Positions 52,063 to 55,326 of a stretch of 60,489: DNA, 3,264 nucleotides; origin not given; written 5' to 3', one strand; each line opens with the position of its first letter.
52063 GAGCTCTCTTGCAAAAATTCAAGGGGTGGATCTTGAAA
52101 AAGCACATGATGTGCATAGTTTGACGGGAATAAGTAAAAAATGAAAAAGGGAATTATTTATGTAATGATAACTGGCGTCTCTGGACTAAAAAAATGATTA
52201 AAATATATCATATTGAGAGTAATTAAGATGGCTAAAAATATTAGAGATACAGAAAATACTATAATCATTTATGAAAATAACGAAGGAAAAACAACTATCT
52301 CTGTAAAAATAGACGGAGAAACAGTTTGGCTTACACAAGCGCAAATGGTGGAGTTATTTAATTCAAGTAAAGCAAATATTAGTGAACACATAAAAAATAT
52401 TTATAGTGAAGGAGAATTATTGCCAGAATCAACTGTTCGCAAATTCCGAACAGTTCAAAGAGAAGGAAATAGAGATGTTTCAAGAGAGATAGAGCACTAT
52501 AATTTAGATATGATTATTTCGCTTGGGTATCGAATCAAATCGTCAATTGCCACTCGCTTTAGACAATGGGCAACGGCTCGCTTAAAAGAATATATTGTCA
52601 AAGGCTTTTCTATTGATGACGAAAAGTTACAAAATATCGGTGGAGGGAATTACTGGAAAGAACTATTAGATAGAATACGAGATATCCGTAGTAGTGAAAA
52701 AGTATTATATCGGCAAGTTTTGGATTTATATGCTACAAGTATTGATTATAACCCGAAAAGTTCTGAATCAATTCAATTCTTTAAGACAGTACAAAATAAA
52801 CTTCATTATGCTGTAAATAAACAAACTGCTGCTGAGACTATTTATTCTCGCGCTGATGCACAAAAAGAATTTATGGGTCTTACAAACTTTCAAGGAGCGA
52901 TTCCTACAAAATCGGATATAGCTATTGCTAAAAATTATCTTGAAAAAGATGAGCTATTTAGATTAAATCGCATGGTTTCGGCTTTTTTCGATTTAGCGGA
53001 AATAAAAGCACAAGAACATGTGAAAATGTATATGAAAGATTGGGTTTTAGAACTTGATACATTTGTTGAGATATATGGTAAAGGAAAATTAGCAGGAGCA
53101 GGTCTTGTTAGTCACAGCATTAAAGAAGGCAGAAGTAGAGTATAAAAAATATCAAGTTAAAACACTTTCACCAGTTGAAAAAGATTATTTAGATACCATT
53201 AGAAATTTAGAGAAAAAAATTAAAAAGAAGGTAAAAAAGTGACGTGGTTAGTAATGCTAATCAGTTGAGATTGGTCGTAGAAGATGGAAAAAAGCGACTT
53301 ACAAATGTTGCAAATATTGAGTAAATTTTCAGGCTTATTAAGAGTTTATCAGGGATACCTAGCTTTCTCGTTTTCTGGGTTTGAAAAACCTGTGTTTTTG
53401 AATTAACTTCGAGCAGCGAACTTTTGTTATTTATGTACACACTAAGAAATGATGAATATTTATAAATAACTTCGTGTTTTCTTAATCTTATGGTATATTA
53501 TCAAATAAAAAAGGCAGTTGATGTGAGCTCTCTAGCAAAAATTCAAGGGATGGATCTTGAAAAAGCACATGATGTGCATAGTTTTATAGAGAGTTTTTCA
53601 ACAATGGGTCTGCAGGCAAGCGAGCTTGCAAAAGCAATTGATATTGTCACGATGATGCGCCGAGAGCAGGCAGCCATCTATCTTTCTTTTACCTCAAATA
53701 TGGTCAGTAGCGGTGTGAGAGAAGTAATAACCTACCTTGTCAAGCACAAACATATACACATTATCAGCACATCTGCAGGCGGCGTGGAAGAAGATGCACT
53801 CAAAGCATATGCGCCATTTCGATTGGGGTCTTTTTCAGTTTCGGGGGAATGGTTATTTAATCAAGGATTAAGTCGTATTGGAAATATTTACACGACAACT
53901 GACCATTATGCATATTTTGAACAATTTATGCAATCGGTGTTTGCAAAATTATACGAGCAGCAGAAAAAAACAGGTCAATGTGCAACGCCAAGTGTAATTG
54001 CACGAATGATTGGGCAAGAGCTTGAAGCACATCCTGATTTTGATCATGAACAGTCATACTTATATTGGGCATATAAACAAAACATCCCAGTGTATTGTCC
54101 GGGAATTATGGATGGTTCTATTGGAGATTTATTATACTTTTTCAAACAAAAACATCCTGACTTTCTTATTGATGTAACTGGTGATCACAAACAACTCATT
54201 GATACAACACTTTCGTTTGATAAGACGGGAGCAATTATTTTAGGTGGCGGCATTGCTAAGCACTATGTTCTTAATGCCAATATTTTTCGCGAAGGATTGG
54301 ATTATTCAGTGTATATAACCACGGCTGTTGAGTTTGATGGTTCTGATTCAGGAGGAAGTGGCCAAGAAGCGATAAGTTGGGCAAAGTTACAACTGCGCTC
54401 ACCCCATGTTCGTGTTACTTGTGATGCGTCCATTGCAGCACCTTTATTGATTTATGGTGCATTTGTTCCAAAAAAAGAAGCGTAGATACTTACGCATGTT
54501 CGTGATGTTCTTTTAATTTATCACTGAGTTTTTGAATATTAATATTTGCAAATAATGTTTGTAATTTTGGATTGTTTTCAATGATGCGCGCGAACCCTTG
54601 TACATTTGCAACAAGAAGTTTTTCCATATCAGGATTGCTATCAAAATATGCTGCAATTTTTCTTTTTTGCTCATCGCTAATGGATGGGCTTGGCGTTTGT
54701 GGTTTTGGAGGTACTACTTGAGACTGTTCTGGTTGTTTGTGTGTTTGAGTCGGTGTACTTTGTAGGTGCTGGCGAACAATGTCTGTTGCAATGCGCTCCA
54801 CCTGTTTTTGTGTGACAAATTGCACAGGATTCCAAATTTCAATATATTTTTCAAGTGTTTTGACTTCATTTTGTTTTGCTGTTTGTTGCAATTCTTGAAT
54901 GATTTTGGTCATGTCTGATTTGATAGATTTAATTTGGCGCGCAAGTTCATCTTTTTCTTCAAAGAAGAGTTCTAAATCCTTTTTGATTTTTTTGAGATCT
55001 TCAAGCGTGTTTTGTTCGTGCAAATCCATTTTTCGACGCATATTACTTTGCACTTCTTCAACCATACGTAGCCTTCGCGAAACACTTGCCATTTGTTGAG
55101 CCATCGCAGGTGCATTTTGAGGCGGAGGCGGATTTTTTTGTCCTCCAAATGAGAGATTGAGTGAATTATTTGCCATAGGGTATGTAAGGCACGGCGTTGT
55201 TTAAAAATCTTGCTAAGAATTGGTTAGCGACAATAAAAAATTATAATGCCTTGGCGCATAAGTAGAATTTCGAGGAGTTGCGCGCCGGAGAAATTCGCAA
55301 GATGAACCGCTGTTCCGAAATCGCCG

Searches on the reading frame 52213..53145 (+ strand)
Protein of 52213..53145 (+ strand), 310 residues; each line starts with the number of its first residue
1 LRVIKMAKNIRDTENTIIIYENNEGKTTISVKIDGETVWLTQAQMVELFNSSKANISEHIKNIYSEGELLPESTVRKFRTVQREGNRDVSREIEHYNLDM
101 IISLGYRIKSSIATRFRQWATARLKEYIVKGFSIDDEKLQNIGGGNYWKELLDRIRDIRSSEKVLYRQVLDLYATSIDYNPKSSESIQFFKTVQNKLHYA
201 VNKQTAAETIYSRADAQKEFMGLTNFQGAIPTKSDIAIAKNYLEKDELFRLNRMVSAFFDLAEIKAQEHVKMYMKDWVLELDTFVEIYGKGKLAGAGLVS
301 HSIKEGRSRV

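Call 9: search_protein_families(library=pfam, proteins=[window:52213-53145:+], max_evalue=0.001)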
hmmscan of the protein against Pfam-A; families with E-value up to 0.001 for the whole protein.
window:52213-53145:+ (310 aa): 1 family
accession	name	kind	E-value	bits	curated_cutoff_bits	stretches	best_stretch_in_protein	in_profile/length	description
PF13310.11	Virulence_RhuM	-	4.5e-100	334.5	33.7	1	73-303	1-232/252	Virulence protein RhuM family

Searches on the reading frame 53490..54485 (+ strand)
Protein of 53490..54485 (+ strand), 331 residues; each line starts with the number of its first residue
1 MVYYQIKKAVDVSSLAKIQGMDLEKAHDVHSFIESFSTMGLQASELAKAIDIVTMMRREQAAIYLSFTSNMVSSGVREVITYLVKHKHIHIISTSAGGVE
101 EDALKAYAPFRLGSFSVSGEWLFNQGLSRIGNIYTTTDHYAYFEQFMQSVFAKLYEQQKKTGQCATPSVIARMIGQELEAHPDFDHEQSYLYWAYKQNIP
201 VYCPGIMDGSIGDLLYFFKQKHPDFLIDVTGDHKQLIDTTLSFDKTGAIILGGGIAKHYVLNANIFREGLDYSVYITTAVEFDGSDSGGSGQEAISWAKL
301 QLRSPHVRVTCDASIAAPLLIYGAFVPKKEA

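Call 9: search_protein_families(library=pfam, proteins=[window:53490-54485:+], max_evalue=0.001)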
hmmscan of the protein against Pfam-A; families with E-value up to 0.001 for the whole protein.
window:53490-54485:+ (331 aa): 1 family
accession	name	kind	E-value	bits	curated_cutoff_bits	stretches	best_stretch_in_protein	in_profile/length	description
PF01916.23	DS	-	4.4e-96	322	27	1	32-322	2-286/288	Deoxyhypusine synthase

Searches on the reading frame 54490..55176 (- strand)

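Call 9: search_protein_families(library=pfam, proteins=[window:54490-55176:-], max_evalue=0.001)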
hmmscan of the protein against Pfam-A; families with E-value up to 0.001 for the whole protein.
window:54490-55176:- (228 aa): 1 family
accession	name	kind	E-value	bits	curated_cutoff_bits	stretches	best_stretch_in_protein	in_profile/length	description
PF05714.16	PFam54_60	-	6.2e-05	23.2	27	1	52-113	105-160/185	Borrelia Bbcrasp-1 domain containing protein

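Call 58: search_protein_families(library=ncbifam, proteins=[window:54490-55176:-], max_evalue=0.1)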
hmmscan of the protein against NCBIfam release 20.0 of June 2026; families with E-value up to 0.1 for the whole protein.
window:54490-55176:- (228 aa): 3 families
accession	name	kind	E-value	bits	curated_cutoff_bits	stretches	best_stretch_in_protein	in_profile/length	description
NF033928.1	alph_xenorhab_A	subfamily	0.0057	16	125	1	48-116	132-201/339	alpha-xenorhabdolysin family binary toxin subunit A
NF047706.1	LIC12611_phage_tail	subfamily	0.031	13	480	1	26-112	17-107/628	LIC12611 family phage tail protein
NF006686.0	PRK09231.1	equivalog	0.064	11.8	854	1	32-106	420-493/598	fumarate reductase (quinol) flavoprotein subunit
